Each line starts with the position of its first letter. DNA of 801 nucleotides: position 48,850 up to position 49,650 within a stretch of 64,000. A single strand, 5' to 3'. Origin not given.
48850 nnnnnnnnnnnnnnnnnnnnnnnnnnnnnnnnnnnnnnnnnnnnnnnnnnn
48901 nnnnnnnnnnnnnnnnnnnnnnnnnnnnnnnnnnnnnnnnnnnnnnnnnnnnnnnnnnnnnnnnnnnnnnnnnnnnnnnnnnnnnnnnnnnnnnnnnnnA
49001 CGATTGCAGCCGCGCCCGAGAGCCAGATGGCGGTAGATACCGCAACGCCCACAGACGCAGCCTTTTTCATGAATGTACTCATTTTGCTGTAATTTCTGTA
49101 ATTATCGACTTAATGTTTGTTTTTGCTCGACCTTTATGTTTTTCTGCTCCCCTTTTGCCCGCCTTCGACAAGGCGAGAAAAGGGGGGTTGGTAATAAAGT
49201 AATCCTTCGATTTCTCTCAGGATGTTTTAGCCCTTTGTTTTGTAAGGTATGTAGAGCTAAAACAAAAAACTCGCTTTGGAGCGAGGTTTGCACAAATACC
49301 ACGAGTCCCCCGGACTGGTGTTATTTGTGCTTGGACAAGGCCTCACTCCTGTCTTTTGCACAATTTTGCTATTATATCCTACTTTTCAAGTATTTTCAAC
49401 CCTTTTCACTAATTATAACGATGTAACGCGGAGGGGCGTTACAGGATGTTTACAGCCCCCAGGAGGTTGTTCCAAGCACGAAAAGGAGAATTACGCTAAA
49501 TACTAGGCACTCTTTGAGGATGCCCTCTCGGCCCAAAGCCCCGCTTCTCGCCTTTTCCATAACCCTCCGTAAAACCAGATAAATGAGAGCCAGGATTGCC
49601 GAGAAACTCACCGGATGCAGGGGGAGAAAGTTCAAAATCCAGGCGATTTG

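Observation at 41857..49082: Candidate general O-glycosylation system: Wzy_C (PglL/PilO-family) proteins next to a giant Ser/Thr-rich surface protein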

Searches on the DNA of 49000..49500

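Call 41: search_rna_families(source=window, start=49000, end=49500, threshold=evalue, max_evalue=5)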
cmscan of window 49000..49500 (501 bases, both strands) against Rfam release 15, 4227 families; matches with E-value up to 5: 3.
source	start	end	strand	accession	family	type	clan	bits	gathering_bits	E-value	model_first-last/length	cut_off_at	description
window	49138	49197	+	RF04132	mir-4436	Gene; miRNA;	-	23.7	74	0.013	1-85/85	no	mir-4436 microRNA precursor family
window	49139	49197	+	RF00749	mir-208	Gene; miRNA;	-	16.2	56.4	0.89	1-77/77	no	mir-208 microRNA precursor family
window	49105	49243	-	RF00516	ylbH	Cis-reg; leader;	-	13.6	50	2.2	1-122/122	no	ylbH leader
